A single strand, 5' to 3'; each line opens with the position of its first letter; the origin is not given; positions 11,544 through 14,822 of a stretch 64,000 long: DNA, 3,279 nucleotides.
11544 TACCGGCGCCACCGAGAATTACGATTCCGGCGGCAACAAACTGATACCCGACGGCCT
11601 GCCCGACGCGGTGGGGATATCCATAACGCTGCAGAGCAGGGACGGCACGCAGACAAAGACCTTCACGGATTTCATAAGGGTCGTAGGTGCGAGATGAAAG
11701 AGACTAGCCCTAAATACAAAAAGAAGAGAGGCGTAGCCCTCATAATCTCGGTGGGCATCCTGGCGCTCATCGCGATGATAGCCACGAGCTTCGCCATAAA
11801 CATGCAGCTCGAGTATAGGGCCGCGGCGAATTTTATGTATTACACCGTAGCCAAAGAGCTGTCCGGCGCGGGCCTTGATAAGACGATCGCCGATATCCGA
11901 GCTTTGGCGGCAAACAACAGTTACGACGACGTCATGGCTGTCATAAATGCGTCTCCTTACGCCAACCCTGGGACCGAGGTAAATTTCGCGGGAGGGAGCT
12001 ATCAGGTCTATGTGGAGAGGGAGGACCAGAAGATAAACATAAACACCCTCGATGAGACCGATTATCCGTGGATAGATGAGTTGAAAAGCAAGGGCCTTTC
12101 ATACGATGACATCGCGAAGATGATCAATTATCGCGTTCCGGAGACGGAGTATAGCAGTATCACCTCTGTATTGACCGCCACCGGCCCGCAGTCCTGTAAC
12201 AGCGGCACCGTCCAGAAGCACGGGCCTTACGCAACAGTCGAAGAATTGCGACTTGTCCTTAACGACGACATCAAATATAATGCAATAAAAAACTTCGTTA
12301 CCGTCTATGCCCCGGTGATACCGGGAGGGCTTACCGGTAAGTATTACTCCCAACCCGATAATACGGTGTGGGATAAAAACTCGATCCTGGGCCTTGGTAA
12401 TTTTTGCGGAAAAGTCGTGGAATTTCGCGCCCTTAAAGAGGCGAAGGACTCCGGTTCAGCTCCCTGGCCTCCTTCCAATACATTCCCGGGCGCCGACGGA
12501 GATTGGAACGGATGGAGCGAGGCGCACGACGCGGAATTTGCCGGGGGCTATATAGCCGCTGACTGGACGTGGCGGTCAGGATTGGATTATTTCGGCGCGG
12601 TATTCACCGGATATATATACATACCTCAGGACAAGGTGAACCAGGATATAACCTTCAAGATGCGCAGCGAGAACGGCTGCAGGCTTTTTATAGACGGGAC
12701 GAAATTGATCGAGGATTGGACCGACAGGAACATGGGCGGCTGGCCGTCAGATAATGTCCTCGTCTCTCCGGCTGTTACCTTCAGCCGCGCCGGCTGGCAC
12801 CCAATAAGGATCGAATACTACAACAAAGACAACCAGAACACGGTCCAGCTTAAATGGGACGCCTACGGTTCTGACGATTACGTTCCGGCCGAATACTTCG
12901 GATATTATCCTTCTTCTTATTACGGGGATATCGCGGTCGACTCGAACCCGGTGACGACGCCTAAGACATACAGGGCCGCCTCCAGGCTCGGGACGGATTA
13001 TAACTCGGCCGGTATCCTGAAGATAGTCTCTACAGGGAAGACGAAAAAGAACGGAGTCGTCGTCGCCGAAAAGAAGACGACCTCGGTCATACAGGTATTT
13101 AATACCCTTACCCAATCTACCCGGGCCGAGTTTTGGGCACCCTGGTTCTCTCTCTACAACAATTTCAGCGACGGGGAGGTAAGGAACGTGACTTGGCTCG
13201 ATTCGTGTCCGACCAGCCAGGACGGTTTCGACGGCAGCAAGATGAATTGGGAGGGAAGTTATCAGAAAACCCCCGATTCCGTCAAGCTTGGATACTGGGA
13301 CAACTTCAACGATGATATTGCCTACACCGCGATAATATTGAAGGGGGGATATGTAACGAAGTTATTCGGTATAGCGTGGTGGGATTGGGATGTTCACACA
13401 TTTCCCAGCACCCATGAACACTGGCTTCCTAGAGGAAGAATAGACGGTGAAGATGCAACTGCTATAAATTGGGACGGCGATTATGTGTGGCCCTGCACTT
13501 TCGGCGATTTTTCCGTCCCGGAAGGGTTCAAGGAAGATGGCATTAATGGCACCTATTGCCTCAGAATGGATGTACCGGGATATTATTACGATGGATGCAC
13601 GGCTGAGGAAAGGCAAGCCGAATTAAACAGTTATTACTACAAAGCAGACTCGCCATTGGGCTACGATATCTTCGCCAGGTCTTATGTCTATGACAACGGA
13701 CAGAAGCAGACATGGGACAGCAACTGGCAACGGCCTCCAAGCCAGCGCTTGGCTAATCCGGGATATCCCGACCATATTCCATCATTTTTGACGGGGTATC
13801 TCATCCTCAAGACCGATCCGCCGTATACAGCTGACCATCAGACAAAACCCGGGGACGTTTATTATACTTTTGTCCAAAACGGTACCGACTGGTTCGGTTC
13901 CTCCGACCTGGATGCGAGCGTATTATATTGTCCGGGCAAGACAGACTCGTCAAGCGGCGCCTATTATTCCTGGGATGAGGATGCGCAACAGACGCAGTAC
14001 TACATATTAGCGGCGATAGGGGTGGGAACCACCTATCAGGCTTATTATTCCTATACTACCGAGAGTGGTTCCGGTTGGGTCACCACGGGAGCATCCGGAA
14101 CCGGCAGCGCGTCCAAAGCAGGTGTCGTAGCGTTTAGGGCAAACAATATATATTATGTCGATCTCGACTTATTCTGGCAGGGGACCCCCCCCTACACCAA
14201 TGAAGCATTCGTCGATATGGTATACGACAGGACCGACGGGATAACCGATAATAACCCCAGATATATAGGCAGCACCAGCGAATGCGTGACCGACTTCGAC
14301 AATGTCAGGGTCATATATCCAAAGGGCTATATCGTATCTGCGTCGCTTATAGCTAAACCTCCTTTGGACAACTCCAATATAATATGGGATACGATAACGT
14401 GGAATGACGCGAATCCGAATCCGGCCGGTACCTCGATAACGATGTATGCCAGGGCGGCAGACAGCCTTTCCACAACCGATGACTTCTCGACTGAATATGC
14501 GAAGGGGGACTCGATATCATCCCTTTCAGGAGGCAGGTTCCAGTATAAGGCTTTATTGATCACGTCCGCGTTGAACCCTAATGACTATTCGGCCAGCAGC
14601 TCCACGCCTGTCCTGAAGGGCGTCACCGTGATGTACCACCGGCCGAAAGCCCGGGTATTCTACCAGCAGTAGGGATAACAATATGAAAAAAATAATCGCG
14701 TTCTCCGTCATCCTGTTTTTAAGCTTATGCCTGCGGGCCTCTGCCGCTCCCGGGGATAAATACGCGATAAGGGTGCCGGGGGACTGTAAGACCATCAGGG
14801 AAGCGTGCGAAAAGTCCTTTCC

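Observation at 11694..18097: Two paralogous giant GspK-like tip pseudopilins, one with a PA14 lectin-type domain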

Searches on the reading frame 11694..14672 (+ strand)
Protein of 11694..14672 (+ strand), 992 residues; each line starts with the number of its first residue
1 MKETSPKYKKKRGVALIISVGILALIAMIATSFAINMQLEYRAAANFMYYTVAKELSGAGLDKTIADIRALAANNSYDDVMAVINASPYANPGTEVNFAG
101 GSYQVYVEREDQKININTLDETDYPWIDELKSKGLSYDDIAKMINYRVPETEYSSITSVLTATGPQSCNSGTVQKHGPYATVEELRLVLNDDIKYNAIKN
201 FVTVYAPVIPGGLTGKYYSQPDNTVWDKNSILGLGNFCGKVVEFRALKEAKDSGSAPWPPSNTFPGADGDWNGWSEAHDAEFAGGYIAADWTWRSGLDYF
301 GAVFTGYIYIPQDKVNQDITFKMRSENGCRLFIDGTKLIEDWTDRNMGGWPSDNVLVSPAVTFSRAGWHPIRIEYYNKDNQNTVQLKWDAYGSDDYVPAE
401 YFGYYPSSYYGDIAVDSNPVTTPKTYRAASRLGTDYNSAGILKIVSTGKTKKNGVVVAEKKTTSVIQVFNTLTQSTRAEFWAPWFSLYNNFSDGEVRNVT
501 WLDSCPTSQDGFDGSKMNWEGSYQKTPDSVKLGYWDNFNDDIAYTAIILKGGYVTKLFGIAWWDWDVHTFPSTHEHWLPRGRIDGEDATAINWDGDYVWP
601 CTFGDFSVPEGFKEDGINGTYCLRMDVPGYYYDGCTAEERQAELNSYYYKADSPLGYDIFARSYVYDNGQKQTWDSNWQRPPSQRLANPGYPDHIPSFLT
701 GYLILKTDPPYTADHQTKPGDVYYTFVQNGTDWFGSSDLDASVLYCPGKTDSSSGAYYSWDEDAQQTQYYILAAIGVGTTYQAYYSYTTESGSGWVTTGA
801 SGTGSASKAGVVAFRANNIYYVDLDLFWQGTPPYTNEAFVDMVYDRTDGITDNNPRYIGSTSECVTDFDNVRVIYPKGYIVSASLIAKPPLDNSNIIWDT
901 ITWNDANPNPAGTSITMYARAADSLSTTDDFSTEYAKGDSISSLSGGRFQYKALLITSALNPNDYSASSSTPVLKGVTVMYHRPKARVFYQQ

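Call 4: search_protein_families(library=pfam, proteins=[window:11694-14672:+], max_evalue=1)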
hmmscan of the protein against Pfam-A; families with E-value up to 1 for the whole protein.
window:11694-14672:+ (992 aa): 1 family
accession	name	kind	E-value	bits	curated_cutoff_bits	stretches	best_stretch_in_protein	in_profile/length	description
PF07691.17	PA14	-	8.1e-10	39.1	24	1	297-392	43-137/147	PA14 domain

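Call 5: search_protein_families(library=ncbifam, proteins=[window:11694-14672:+], max_evalue=1)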
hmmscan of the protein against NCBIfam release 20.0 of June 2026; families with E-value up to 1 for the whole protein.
window:11694-14672:+ (992 aa): 4 families
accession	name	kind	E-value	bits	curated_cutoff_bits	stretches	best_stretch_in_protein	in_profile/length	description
NF037980.1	T2SS_GspK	equivalog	2.3e-10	40.5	130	2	12-70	2-60/307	type II secretion system minor pseudopilin GspK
TIGR02600.1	Verru_Chthon_A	subfamily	7.2e-05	20.9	332.3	1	13-76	1-64/1296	Verru_Chthon cassette protein A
TIGR02523.1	type_IV_pilV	equivalog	0.024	15.1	52.2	1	16-51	14-49/139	type IV pilus modification protein PilV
NF004861.0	PRK06217.1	equivalog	0.049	13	203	1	798-837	7-47/183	hypothetical protein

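Call 7: search_solved_structures(query=window:11694-14672:+, max_evalue=1, show_alignments=3)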
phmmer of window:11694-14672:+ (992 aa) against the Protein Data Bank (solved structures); distinct sequences matched with E-value up to 1: 1.
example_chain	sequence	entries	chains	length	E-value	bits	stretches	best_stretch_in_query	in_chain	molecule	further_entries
9qqt_C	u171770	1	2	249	0.7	10.8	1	130-198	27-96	Methyl-coenzyme M reductase subunit gamma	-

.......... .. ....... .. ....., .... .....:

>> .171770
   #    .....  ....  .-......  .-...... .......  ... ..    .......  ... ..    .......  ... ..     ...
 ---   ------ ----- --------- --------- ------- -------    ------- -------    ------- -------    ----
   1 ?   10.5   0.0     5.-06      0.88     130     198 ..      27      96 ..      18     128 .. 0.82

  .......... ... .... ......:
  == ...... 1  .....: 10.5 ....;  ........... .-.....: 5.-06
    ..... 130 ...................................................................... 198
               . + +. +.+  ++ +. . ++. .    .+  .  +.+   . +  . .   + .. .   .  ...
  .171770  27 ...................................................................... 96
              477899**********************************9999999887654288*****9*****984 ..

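Call 9: find_homologous_proteins(query=window:11694-14672:+)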
Query window:11694-14672:+ (992 aa): 33 proteins with E <= 0.001 among 8000 candidates.
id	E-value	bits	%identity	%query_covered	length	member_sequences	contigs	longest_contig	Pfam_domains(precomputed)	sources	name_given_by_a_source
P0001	0.0e+0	2217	95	100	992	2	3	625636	PF07691.18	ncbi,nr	ncbi:MAG: PA14 domain-containing protein [Candidatus Omnitrophica bacterium]|nr:PA14 domain-containi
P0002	0.0e+0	1489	67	100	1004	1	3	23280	PF07691.18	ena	-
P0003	0.0e+0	1335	65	94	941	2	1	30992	PF07691.18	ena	-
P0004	0.0e+0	1112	54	100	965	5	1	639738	PF07691.18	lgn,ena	-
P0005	0.0e+0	1110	55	99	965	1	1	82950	PF07691.18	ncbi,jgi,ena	ncbi:MAG: PA14 domain-containing protein [Candidatus Omnitrophota bacterium]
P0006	0.0e+0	1106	55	100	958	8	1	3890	PF07691.18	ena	-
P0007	0.0e+0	1084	54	99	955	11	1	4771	PF07691.18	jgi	-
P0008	0.0e+0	1077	55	100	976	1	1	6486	PF07691.18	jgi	jgi:hypothetical protein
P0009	0.0e+0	1072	53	99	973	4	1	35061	PF07691.18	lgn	-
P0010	0.0e+0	1048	52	100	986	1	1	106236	PF07691.18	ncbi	-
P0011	0.0e+0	1035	53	99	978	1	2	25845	PF07691.18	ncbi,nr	ncbi:MAG: PA14 domain-containing protein [Candidatus Omnitrophica bacterium]|nr:PA14 domain-containi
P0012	3.2e-233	795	44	100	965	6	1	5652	PF07691.18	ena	-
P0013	7.8e-209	714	43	94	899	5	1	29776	PF07691.18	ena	-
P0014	1.5e-200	687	41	99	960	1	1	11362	PF07691.18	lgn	-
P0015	5.3e-187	642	40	100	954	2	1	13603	PF07691.18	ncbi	-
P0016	8.4e-183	628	39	99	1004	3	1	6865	PF07691.18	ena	-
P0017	2.9e-177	610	39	99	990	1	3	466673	PF07691.18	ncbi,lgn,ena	-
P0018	3.1e-153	530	37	99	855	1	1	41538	PF07691.18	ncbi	ncbi:MAG: PA14 domain-containing protein [Candidatus Omnitrophota bacterium]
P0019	2.9e-149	517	36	99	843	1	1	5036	PF07691.18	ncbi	-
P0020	3.0e-149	517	35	100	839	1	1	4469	PF07691.18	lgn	-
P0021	3.7e-140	487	48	55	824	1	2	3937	PF07691.18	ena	-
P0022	1.3e-137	479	36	100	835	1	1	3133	PF07691.18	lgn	-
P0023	1.4e-118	416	34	94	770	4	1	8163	PF07691.18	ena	-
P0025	1.4e-107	379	35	72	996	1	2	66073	PF07691.18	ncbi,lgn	-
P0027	2.7e-75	272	34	56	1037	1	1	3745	PF07691.18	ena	-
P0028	1.2e-73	267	33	55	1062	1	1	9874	PF07691.18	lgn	-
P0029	3.5e-72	262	35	57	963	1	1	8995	PF07691.18,PF12836.14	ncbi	-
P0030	1.5e-22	98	39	20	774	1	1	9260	PF12836.14,PF03934.20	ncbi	-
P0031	1.5e-15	74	31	20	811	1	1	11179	PF13385.14,PF03934.20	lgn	-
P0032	2.9e-7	47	28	21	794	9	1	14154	PF13385.14,PF03934.20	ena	-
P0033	1.2e-4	38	32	7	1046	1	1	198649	-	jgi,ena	-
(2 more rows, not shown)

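Call 13: search_solved_structures(query=A1, max_evalue=1, show_alignments=3)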
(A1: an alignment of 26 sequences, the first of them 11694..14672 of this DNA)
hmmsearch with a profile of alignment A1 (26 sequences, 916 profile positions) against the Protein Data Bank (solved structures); distinct sequences matched with E-value up to 1: 5.
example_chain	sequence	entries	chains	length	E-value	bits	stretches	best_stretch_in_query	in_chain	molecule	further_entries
6qdi_A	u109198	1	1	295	1e-22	83.7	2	286-396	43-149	PA14 domain-containing protein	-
6qe7_A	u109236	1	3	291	1.4e-22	83.3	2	281-385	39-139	Anti-sigma-I factor RsgI3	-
9s8x_A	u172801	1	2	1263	0.0023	19.6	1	287-388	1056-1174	Sulfatase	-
6m8m_A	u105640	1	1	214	0.0055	18.4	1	308-370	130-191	Putative large adhesion protein (Lap) involved in biofilm formation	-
3ci0_K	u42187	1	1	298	0.17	13.5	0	142-200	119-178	Pseudopilin GspK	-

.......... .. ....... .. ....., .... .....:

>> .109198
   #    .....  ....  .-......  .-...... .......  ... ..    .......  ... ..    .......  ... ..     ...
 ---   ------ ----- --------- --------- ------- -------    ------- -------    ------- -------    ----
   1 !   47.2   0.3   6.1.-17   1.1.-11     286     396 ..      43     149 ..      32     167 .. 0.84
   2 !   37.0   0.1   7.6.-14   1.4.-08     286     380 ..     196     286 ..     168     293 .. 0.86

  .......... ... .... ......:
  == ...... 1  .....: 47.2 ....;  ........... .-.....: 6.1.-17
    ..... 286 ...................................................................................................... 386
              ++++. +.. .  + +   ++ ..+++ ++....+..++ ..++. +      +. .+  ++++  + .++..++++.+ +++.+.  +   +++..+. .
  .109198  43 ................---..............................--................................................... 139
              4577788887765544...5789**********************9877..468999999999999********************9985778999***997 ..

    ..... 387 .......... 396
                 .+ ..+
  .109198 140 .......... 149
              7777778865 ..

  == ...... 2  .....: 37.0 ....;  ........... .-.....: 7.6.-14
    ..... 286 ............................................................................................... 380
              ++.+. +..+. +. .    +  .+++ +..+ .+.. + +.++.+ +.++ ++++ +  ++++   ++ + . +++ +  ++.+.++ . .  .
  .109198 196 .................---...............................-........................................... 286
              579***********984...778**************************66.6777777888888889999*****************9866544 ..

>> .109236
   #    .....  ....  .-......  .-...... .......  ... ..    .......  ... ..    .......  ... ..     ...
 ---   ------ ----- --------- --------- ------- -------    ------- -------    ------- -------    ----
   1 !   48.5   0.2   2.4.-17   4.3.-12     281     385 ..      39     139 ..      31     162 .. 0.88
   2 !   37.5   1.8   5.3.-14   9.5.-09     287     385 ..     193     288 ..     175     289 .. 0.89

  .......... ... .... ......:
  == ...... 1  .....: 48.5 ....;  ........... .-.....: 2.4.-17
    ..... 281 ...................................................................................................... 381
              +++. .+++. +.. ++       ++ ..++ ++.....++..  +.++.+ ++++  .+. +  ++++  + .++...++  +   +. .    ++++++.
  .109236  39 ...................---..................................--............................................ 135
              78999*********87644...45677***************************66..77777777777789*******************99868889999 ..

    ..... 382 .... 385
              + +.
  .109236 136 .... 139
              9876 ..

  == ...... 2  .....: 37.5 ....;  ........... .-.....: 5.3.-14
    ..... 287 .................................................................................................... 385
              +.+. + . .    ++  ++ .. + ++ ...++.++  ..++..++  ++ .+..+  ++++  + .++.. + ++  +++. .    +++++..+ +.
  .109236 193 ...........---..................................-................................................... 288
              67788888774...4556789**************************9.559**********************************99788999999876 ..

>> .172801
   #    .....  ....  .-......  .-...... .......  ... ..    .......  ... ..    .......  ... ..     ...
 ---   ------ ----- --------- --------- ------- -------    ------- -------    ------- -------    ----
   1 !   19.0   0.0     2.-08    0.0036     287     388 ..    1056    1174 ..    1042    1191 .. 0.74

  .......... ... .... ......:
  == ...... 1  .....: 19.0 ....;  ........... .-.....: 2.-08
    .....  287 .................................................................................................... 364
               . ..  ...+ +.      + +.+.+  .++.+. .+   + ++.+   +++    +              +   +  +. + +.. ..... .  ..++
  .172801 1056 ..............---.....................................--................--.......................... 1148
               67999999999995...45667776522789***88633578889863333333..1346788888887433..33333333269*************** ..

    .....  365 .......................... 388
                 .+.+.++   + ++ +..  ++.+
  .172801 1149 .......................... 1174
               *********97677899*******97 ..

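Call 15: search_protein_families(library=pfam, proteins=[P0030, P0031, P0032, P0033, P0029, P0025], max_evalue=0.1)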
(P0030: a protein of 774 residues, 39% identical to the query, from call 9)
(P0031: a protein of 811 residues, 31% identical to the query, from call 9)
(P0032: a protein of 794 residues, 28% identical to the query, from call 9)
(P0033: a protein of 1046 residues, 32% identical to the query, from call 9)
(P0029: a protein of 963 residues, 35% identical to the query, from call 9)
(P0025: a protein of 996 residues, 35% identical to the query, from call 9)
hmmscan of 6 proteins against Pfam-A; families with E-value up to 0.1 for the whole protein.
P0030 (774 aa): 2 families
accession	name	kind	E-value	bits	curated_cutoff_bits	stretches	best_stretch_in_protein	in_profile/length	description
PF03934.19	T2SSK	-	1.7e-08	35.1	24.2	2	112-166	1-49/63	Type II secretion system (T2SS), protein K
PF12836.13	HHH_3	-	3.4e-07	30.7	27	1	109-177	3-65/65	Helix-hairpin-helix motif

P0031 (811 aa): 3 families
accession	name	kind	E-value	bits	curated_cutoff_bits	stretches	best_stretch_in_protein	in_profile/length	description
PF13385.13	Laminin_G_3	-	2.1e-12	47.9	27.6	1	532-684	16-146/151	Concanavalin A-like lectin/glucanases superfamily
PF03934.19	T2SSK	-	4.9e-06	27.3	24.2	0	245-265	1-21/63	Type II secretion system (T2SS), protein K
PF12836.13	HHH_3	-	0.014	15.9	27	0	244-263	5-23/65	Helix-hairpin-helix motif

P0032 (794 aa): 3 families
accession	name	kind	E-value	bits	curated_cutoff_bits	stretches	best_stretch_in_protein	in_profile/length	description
PF13385.13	Laminin_G_3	-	8.8e-10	39.4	27.6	1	492-662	3-142/151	Concanavalin A-like lectin/glucanases superfamily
PF03934.19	T2SSK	-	2.9e-06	28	24.2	0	146-196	10-59/63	Type II secretion system (T2SS), protein K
PF12836.13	HHH_3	-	0.0022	18.5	27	1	149-198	15-65/65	Helix-hairpin-helix motif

P0033 (1046 aa): 3 families
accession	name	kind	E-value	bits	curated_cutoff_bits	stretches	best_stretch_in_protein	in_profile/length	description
PF13385.13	Laminin_G_3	-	0.001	19.7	27.6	1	779-841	73-121/151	Concanavalin A-like lectin/glucanases superfamily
PF03934.19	T2SSK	-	0.0039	18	24.2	1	265-282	1-18/63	Type II secretion system (T2SS), protein K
PF14341.11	PilX_N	-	0.029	14.8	25.5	1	13-63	1-51/51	PilX N-terminal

P0029 (963 aa): 3 families
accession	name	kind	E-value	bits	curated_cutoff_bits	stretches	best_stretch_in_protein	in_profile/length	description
PF07691.17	PA14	-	1.7e-12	47.8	24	1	235-329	42-141/147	PA14 domain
PF12836.13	HHH_3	-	8.1e-09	35.9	27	1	108-167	5-65/65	Helix-hairpin-helix motif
PF10528.15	GLEYA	-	0.0038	17.9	26.2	1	239-294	1-51/91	GLEYA domain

P0025 (996 aa): 1 family
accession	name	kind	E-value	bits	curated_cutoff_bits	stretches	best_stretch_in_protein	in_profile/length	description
PF07691.17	PA14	-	1.1e-09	38.7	24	1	281-372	40-137/147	PA14 domain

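Call 23: search_protein_families(library=pfam, alignment_id=A1, max_evalue=0.01)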
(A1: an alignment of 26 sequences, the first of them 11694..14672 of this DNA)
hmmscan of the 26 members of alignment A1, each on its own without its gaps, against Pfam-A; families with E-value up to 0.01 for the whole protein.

A. member 1, window:11694-14672:+ (992 aa): 1 family
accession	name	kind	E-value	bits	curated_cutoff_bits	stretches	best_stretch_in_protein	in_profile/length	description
PF07691.17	PA14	-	8.1e-10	39.1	24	1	297-392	43-137/147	PA14 domain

B. families by the number of members that match (of 26 scanned): 6 families
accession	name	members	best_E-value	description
PF07691.17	PA14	26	1.7e-12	PA14 domain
PF12836.13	HHH_3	2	8.1e-09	Helix-hairpin-helix motif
PF14341.11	PilX_N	2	0.0015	PilX N-terminal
PF18255.9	SAM_DprA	1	0.00032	DNA processing protein A sterile alpha motif domain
PF10528.15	GLEYA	1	0.0038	GLEYA domain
PF21687.3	T2SSK_1st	1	0.0071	Type II secretion system (T2SS), protein K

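Call 26: predict_structure(alignment_id=A1)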
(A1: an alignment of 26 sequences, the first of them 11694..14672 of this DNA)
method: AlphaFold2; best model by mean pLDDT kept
length: 992 residues; sequences in the alignment: 26
mean_pLDDT: 76.9   pTM: 0.78
mean pLDDT of the five models: 76.9, 75.2, 72.7, 72.2, 71.9
residues with pLDDT >= 90: 185; 70-90: 501; 50-70: 262; < 50: 44
segments of 3 or more residues with pLDDT < 50: 1-13, 254-258, 418-420, 583-585, 688-692
pLDDT, mean of each block of 10 residues (from residue 1): 37 58 72 72 81 88 84 74 81 82 88 84 90 91 78 72 83 69 85 89 82 86 66 82 78 50 56 55 70 59 91 91 85 88 70 79 90 81 82 85 84 64 67 59 89 86 80 65 73 89 85 89 82 81 72 73 62 60 51 69 68 62 81 66 87 94 87 62 62 61 84 61 82 56 76 75 84 94 91 88 89 85 60 54 55 56 82 95 84 80 81 93 92 90 89 95 93 87 71 76
secondary structure, 60 per line:
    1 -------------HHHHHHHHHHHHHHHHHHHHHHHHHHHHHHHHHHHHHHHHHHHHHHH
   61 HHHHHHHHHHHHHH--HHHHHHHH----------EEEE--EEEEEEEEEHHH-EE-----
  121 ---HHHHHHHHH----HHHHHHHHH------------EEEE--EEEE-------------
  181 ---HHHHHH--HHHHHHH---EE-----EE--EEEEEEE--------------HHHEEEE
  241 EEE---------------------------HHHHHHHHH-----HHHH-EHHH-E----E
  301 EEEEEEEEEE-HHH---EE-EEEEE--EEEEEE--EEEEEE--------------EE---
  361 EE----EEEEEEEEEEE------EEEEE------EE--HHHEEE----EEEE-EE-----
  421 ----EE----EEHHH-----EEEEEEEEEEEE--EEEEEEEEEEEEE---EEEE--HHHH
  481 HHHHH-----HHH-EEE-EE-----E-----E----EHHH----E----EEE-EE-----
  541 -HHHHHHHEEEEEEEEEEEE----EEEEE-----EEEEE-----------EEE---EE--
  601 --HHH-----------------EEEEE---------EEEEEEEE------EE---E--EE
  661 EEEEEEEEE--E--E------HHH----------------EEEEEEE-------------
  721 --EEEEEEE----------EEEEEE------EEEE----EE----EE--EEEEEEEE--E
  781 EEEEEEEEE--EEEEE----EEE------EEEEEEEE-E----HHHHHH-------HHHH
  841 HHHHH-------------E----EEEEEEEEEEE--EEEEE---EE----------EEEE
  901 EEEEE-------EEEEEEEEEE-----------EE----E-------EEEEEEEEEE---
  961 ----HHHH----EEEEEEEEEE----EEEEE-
elements in order (helices of 4 or more, strands of 3 or more residues): H14-74 H77-84 E95-98 E101-109 H124-132 H137-145 E158-161 E164-167 H184-189 H192-198 E213-219 E237-243 H271-279 H285-288 E300-310 E321-325 E328-333 E336-341 E367-377 E384-388 E402-404 E409-412 E441-452 E455-467 E471-474 H477-485 E495-497 E530-532 H542-548 E549-560 E565-569 E575-579 E591-593 E623-627 E637-644 E659-669 E701-707 E723-729 E740-745 E752-755 E770-777 E780-789 E792-796 E801-803 E810-817 H824-829 H837-845 E864-874 E877-881 E897-905 E913-922 E948-957 H965-968 E973-982 E987-991
